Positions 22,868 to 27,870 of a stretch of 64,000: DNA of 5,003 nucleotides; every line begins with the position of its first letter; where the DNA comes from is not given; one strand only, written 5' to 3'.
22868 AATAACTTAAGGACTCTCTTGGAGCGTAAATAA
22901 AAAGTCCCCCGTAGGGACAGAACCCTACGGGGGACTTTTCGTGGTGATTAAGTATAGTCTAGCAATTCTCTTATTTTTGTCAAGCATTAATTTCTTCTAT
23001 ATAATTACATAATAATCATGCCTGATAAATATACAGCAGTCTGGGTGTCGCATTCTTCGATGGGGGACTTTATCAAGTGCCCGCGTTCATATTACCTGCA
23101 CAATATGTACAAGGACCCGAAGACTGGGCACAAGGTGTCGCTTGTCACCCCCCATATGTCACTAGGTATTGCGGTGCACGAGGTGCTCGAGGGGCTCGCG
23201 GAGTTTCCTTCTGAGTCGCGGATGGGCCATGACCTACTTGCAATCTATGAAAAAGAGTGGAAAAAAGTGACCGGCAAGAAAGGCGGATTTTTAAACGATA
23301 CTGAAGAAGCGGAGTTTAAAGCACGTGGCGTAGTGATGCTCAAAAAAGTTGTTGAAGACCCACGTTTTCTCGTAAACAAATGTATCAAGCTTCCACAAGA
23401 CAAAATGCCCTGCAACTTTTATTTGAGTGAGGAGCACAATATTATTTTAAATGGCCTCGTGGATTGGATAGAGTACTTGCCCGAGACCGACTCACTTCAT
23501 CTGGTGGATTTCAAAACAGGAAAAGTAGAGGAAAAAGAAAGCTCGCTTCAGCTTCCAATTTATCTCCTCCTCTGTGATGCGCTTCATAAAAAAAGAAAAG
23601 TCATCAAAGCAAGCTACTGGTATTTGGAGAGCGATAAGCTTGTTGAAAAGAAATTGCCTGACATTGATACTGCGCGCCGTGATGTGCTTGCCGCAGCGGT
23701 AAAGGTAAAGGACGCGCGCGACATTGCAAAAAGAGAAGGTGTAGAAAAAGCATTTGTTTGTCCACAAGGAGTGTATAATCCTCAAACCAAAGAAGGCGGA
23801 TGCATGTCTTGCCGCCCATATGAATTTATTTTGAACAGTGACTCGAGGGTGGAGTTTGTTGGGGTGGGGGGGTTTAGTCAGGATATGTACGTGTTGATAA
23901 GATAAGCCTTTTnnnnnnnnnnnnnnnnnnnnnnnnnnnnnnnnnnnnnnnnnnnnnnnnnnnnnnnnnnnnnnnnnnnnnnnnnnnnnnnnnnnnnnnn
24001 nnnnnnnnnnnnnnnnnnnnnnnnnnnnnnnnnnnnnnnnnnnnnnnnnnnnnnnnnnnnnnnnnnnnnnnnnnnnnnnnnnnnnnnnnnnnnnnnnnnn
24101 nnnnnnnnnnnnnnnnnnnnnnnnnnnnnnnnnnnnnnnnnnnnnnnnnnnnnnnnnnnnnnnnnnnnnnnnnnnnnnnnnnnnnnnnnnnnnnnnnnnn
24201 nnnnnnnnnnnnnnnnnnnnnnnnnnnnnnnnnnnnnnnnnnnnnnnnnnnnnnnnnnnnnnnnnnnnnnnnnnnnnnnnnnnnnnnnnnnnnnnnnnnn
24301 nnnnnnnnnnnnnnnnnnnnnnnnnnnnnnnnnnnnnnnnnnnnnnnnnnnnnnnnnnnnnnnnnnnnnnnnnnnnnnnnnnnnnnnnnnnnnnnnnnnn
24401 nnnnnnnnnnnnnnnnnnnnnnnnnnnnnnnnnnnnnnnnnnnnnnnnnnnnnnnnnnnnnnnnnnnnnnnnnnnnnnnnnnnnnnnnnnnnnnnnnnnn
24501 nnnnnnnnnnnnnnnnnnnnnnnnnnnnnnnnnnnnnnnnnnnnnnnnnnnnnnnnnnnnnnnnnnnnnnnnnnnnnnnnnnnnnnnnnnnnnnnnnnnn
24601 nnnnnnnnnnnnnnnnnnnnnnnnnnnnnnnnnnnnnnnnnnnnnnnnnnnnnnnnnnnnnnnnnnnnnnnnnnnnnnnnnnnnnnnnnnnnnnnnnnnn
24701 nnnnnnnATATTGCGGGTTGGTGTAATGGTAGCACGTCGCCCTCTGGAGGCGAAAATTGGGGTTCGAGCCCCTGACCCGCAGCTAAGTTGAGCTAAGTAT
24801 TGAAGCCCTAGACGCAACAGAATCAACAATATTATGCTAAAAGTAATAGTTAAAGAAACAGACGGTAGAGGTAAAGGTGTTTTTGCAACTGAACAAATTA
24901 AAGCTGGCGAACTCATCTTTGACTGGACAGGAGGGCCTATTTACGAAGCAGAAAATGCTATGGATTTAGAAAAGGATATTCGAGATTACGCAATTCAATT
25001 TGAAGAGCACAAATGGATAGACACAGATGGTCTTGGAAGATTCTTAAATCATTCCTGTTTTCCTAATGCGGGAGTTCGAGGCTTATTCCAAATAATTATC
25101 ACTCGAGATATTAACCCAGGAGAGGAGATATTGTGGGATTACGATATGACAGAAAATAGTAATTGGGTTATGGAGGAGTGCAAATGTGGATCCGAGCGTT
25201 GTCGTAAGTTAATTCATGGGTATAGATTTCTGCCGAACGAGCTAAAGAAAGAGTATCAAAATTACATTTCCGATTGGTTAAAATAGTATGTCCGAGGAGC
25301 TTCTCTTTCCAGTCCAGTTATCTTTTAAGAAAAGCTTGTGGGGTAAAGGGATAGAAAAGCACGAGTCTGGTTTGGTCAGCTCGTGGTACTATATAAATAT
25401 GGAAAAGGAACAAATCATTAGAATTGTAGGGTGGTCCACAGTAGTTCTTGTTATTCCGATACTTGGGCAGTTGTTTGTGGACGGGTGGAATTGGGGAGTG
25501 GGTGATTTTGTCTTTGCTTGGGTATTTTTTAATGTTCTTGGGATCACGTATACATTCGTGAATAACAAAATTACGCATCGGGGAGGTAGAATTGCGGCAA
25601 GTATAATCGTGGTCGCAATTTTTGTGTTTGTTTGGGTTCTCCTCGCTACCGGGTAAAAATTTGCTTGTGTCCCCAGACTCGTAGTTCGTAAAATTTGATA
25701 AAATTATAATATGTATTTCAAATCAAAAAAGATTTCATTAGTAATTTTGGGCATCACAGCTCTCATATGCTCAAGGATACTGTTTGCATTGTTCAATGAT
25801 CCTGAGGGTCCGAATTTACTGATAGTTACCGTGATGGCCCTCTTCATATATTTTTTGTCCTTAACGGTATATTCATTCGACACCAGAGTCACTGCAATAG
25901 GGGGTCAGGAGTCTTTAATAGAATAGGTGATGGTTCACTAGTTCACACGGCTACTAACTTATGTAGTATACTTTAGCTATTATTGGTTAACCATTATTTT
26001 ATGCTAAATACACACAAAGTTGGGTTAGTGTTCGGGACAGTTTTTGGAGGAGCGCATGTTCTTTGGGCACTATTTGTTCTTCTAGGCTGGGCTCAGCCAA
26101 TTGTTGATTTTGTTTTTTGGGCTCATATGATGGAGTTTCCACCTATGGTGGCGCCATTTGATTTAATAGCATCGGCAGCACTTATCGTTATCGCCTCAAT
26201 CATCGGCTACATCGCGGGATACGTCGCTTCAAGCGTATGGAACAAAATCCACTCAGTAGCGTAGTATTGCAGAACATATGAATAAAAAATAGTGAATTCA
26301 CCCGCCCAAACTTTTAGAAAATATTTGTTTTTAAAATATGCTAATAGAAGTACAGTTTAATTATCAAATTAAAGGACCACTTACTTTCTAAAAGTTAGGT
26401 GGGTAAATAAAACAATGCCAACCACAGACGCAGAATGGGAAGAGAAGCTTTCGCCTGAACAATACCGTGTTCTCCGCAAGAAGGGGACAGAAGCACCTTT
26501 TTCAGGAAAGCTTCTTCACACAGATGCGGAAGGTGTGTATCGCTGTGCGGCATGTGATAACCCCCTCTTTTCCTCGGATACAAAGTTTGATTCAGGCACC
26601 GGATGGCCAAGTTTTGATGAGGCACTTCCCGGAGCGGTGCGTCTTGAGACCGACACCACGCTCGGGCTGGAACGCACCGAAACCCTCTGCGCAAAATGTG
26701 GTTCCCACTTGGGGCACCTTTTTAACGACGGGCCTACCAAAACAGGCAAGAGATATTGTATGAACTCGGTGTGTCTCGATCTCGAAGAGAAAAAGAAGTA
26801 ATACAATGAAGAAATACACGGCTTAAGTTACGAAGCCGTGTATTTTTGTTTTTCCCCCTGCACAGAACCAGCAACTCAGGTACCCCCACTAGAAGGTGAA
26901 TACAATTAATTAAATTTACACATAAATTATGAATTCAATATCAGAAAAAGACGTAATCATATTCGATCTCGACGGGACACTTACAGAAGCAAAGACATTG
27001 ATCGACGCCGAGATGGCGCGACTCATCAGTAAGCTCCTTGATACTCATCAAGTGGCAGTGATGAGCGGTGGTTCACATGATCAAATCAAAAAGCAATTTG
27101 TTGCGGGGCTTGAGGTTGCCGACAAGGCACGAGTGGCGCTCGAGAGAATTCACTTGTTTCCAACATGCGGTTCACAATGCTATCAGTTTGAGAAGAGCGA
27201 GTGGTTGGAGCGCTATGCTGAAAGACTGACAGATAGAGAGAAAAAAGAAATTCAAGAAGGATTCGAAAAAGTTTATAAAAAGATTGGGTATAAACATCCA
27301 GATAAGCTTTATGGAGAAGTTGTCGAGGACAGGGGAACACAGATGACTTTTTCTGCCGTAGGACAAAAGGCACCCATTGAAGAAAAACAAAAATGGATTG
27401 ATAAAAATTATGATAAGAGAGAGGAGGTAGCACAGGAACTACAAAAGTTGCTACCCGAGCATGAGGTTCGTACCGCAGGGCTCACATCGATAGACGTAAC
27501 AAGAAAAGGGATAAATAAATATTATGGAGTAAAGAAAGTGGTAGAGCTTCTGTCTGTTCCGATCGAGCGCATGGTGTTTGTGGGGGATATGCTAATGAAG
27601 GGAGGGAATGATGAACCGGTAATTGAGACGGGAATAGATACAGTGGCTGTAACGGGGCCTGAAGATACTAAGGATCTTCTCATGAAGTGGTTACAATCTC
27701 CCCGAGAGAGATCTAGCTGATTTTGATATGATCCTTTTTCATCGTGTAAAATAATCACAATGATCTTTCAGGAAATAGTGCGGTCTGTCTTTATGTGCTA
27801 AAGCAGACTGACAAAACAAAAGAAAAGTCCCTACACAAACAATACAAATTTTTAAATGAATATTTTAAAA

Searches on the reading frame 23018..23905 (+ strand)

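Call 23: search_protein_families(library=pfam, proteins=[window:23018-23905:+])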
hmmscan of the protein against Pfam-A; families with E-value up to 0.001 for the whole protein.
window:23018-23905:+ (295 aa): 1 family
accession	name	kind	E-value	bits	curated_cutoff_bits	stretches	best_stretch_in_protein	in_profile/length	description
PF12705.13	PDDEXK_1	-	6e-19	69.4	22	1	10-236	2-224/247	PD-(D/E)XK nuclease superfamily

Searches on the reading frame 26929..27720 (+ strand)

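Call 23: search_protein_families(library=pfam, proteins=[window:26929-27720:+])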
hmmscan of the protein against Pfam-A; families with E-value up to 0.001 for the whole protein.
window:26929-27720:+ (263 aa): 3 families
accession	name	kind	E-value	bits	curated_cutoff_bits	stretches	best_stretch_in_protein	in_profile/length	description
PF08282.18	Hydrolase_3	-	6.7e-13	49.4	20.9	1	10-221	1-212/255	haloacid dehalogenase-like hydrolase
PF03332.19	PMM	-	8.6e-11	42.5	22.4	1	32-254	4-218/221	Eukaryotic phosphomannomutase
PF00702.32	Hydrolase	-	3.2e-07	31.4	26.4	1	8-133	2-105/191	haloacid dehalogenase-like hydrolase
